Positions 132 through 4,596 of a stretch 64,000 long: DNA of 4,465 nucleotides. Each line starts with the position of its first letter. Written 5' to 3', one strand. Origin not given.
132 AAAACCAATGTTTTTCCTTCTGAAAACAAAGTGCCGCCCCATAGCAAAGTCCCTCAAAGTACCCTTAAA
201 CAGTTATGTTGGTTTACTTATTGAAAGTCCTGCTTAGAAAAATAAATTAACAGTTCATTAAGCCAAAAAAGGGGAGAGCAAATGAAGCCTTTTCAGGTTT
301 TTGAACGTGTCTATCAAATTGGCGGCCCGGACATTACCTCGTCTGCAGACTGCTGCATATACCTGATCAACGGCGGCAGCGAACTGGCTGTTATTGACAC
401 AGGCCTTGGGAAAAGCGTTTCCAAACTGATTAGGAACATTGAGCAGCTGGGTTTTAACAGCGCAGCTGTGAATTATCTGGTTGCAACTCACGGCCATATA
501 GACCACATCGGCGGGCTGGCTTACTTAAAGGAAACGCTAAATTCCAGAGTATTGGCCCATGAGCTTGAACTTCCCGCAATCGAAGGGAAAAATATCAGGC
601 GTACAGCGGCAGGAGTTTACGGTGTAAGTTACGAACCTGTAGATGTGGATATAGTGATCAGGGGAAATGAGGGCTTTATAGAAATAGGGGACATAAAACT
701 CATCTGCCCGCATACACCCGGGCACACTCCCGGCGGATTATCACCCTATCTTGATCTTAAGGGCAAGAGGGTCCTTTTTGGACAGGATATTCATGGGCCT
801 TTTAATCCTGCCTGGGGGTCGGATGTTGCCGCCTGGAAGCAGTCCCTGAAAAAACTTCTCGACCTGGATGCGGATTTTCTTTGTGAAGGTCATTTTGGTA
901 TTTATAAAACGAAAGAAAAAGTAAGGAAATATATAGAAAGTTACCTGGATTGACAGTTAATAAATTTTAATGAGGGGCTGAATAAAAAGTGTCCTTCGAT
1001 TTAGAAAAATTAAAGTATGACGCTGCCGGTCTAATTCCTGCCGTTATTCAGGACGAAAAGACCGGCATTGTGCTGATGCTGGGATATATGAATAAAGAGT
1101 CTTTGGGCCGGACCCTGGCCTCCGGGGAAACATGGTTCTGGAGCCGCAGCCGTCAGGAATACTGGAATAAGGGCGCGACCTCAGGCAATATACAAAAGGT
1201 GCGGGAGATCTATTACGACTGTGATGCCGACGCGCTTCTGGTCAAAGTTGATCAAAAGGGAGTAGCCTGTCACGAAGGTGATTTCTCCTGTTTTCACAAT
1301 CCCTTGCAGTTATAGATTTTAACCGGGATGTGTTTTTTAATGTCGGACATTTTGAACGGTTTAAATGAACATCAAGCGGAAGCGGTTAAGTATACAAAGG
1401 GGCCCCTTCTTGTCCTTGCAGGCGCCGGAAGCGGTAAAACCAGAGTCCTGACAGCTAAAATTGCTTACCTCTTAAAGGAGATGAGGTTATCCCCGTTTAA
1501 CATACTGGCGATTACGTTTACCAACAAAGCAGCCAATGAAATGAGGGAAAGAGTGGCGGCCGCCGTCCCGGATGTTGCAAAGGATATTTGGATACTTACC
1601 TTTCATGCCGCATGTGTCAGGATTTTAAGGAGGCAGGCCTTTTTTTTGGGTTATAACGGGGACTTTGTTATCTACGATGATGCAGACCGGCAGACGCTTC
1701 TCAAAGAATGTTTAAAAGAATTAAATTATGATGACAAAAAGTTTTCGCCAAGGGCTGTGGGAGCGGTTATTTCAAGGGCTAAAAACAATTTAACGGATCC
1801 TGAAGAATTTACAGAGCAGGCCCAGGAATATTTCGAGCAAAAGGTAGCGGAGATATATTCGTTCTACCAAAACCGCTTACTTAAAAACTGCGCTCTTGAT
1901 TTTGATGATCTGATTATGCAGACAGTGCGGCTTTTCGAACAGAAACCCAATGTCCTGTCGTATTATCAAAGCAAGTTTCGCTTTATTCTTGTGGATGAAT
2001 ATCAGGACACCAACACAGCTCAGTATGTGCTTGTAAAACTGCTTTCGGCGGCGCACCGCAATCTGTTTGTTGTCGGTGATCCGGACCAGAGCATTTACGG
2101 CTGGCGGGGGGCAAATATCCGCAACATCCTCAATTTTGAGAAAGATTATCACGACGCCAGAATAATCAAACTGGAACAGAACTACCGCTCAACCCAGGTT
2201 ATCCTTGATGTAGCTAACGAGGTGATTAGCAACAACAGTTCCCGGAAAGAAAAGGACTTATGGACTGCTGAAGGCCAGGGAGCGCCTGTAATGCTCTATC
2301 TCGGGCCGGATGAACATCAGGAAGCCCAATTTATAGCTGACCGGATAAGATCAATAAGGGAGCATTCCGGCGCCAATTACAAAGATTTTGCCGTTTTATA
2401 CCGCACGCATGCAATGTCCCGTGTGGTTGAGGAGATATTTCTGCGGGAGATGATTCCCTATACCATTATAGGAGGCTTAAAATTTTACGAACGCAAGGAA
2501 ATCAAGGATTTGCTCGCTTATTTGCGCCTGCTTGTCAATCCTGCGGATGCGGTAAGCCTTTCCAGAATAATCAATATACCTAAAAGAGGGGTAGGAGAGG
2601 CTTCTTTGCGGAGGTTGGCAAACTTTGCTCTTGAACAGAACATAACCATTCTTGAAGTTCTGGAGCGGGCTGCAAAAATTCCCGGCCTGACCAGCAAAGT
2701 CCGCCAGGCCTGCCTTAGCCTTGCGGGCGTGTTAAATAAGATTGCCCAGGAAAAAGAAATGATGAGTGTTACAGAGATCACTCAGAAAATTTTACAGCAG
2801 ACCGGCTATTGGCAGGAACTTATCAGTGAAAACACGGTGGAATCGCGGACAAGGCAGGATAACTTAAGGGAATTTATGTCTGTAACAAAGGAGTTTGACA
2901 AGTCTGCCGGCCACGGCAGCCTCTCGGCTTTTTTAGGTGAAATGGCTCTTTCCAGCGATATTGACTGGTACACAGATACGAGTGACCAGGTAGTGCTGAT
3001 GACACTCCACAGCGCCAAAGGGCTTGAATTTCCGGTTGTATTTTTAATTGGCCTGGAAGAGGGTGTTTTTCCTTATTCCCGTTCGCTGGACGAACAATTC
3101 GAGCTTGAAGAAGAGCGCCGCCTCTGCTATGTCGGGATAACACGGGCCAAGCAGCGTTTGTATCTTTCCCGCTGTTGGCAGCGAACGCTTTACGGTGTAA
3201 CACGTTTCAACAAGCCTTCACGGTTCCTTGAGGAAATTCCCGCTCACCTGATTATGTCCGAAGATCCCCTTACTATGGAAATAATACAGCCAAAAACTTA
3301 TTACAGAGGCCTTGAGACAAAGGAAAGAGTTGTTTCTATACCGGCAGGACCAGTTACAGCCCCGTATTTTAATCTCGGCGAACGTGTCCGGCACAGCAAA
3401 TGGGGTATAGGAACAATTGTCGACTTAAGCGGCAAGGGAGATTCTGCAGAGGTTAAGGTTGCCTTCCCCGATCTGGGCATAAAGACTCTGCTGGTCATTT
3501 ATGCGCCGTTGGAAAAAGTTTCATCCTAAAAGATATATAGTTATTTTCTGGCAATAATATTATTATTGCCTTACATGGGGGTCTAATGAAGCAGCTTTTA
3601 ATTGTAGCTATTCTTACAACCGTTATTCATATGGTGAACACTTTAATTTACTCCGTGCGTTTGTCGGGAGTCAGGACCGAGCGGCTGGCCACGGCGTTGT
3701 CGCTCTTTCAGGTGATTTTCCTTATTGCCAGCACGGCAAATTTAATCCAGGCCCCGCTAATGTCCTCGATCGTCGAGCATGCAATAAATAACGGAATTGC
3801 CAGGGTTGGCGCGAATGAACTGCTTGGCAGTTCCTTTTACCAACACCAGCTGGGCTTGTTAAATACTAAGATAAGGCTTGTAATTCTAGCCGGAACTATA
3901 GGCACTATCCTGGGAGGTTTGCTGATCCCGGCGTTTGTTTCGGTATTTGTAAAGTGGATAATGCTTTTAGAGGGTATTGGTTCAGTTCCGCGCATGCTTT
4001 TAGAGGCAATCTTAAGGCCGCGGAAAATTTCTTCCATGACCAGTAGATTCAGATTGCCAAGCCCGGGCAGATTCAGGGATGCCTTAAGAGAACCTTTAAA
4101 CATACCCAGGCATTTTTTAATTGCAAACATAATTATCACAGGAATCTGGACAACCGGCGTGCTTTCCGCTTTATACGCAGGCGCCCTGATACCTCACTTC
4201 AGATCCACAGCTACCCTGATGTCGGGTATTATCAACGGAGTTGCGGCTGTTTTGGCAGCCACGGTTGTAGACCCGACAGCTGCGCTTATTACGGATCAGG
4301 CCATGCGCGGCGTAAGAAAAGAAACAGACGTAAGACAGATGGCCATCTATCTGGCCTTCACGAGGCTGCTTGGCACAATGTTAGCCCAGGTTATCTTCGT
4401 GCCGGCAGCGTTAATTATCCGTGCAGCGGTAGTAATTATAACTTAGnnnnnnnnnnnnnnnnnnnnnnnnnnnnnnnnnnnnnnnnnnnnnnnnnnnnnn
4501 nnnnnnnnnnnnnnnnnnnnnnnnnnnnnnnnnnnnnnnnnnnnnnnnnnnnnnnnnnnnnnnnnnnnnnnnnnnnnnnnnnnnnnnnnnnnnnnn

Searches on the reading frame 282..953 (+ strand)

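Call 66: search_protein_families(library=pfam, proteins=[window:282-953:+], max_evalue=0.00001)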
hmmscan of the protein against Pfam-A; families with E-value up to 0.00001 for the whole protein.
window:282-953:+ (223 aa): 1 family
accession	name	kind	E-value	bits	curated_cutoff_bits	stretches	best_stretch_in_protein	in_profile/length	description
PF00753.33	Lactamase_B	-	1.1e-23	84.6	22.7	1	26-204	8-196/196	Metallo-beta-lactamase superfamily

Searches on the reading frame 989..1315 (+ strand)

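Call 66: search_protein_families(library=pfam, proteins=[window:989-1315:+], max_evalue=0.00001)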
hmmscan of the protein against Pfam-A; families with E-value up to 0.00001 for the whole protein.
window:989-1315:+ (108 aa): 1 family
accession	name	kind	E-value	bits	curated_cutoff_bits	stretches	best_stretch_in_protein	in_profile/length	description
PF01502.23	PRA-CH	-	2.8e-35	120.4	27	1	30-103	1-74/74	Phosphoribosyl-AMP cyclohydrolase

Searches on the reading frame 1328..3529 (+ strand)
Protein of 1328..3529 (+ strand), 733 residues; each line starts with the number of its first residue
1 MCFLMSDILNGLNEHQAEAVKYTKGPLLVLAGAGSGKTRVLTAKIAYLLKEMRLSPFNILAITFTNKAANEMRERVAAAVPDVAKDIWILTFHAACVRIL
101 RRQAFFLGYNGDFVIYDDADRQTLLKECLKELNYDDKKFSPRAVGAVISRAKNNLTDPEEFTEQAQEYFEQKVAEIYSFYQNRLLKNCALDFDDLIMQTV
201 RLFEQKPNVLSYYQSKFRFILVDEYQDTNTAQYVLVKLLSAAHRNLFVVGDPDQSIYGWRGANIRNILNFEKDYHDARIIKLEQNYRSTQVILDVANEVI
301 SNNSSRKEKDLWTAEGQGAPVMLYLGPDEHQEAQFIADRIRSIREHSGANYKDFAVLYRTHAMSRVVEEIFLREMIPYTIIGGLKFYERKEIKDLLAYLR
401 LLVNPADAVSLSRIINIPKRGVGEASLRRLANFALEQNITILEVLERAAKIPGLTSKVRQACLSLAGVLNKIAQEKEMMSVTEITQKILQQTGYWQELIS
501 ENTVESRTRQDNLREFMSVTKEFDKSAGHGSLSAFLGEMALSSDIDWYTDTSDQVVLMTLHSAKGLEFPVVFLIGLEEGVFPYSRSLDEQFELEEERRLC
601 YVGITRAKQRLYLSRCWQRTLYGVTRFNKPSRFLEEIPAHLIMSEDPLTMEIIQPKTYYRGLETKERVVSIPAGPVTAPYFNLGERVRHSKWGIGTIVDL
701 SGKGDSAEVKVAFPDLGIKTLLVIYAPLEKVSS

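Call 66: search_protein_families(library=pfam, proteins=[window:1328-3529:+], max_evalue=0.00001)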
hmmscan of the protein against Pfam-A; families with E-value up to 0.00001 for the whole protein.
window:1328-3529:+ (733 aa): 7 families
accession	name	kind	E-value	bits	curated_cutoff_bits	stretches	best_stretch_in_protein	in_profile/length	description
PF00580.27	UvrD-helicase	-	8.7e-98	327.7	23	1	12-274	1-270/271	UvrD/REP helicase N-terminal domain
PF13361.12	UvrD_C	-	1.1e-81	275.4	25.6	1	280-616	1-348/350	UvrD-like helicase C-terminal domain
PF13245.12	AAA_19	-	8.4e-24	84.7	25.1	1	16-258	1-132/134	AAA domain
PF21196.3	PcrA_UvrD_tudor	-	3.8e-18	65.5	23.9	1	684-730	2-48/48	PcrA/UvrD tudor domain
PF13538.12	UvrD_C_2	-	1.7e-10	41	27.4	1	555-613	2-51/52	UvrD-like helicase C-terminal domain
PF01443.25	Viral_helicase1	-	6.1e-10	39.7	21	0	212-362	56-201/228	Viral superfamily 1 RNA helicase core domain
PF13604.12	AAA_30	-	1.6e-07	31.7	27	0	12-85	2-75/191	AAA domain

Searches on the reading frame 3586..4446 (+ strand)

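Call 66: search_protein_families(library=pfam, proteins=[window:3586-4446:+], max_evalue=0.00001)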
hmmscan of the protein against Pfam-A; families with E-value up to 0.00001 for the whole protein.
window:3586-4446:+ (286 aa): 1 family
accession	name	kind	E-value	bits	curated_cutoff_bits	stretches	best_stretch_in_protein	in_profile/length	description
PF10997.13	Amj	-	2.7e-94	315.7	27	1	10-280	1-251/253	Alternate to MurJ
